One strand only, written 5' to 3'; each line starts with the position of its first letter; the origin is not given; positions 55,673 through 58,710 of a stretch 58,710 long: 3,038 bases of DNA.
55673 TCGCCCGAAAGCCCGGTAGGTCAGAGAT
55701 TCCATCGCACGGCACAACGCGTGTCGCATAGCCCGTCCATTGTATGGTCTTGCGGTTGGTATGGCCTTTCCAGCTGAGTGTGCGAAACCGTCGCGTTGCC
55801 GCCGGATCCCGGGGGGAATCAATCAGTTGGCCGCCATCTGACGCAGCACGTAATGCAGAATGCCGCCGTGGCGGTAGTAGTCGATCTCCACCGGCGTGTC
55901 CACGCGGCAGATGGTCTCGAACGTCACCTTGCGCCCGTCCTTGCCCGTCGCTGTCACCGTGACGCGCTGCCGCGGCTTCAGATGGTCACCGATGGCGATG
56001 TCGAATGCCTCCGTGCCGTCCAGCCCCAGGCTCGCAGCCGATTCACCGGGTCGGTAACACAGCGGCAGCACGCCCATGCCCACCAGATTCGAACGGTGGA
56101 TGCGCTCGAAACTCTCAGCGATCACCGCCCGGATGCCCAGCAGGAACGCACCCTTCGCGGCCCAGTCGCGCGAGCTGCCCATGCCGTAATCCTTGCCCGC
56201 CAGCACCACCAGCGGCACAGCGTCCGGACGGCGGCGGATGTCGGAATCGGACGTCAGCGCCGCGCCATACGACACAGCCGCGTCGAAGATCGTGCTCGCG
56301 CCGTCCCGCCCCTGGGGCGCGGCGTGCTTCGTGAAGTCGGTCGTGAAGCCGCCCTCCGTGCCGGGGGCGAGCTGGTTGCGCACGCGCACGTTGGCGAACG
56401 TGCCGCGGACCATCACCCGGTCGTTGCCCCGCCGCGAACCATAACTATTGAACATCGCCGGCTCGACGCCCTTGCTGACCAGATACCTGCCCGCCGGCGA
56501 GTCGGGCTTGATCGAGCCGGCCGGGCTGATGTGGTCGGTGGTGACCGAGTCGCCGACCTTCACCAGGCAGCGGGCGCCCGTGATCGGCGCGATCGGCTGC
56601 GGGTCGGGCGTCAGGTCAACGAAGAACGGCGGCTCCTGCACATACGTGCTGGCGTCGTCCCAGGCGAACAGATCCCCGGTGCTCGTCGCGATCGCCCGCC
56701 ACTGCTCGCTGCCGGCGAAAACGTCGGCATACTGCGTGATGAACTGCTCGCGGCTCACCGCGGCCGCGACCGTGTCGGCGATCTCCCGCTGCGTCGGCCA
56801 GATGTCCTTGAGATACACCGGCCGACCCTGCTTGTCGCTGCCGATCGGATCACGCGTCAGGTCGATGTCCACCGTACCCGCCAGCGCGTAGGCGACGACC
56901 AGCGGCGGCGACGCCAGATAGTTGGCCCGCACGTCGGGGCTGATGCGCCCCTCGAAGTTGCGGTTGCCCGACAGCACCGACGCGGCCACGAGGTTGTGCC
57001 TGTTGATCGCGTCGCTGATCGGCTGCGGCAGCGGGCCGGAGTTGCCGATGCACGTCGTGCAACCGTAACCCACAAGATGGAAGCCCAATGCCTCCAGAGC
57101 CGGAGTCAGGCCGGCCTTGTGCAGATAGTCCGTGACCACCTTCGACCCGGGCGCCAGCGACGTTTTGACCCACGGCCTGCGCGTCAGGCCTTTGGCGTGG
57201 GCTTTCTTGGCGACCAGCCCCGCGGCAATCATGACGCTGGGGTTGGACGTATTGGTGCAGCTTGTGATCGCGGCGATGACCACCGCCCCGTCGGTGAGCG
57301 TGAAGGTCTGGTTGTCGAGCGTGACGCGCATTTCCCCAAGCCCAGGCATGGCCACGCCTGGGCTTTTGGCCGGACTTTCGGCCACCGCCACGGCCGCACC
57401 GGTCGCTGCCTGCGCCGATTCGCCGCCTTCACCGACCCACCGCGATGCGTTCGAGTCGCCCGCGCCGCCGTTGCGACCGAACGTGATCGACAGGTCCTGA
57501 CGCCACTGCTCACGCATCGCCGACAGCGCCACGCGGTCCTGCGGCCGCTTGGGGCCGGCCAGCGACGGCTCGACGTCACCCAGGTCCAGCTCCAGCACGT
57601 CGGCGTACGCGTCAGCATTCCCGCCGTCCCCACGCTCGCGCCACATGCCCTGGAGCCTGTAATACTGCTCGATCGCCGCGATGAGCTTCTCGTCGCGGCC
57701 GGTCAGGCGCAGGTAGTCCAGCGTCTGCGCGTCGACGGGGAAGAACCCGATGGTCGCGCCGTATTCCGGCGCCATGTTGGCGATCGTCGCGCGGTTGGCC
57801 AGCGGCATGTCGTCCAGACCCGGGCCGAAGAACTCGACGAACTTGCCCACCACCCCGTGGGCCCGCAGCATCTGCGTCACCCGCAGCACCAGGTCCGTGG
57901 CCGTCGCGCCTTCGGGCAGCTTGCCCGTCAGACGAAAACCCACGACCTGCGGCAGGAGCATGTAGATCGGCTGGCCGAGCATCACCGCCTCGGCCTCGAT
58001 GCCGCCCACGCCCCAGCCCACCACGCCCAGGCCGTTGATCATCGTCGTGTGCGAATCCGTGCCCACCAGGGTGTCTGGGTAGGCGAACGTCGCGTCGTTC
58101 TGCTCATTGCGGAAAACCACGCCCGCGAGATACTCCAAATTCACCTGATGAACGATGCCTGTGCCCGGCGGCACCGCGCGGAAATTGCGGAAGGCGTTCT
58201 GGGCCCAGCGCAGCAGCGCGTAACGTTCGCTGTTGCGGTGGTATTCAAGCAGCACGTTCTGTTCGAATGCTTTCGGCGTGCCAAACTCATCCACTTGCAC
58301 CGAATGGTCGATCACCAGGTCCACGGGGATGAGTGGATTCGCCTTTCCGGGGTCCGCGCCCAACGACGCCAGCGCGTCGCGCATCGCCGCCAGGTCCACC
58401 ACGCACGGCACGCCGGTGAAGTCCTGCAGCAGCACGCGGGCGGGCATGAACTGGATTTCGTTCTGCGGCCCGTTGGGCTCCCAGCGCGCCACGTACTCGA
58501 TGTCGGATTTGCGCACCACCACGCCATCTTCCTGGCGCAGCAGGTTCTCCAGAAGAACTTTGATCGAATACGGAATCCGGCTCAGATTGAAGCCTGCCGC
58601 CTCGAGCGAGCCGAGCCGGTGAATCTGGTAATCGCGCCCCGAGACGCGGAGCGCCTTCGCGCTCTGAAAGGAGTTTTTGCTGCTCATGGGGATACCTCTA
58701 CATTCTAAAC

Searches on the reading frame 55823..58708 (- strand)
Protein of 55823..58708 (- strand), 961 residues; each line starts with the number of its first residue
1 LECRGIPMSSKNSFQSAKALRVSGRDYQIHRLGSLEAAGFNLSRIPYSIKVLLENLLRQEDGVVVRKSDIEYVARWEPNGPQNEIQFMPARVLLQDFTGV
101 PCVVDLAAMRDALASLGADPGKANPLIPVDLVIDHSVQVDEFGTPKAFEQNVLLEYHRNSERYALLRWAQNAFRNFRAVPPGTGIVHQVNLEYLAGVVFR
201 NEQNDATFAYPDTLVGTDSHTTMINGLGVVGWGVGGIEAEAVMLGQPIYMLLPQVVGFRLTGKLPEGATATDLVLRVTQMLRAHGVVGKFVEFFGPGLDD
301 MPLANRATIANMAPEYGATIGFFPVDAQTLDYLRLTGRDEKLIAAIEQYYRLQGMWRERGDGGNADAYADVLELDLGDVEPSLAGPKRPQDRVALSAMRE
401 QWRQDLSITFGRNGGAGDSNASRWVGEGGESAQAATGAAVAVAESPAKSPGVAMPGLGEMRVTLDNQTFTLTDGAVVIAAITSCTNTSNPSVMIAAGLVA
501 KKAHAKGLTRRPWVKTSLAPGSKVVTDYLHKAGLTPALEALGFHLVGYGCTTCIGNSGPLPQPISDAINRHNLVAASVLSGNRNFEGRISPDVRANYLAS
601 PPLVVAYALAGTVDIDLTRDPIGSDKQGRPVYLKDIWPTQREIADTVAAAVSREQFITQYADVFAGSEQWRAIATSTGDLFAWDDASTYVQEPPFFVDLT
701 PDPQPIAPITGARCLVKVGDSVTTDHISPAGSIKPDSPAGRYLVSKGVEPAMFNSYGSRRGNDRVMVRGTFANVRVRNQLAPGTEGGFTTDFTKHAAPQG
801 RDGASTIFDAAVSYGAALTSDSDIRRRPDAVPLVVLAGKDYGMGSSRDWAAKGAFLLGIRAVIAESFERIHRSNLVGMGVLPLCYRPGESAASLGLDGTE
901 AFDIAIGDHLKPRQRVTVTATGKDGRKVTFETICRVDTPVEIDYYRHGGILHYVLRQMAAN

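Call 8: search_protein_families(library=pfam, proteins=[window:55823-58708:-], max_evalue=0.001)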
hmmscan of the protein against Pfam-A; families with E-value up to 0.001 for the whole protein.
window:55823-58708:- (961 aa): 2 families
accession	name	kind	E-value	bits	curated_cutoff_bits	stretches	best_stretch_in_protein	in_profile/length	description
PF00330.25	Aconitase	-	4.3e-164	547.3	28.7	1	82-611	13-463/463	Aconitase family (aconitate hydratase)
PF00694.25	Aconitase_C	-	1.7e-31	109.7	22.8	1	741-885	3-128/131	Aconitase C-terminal domain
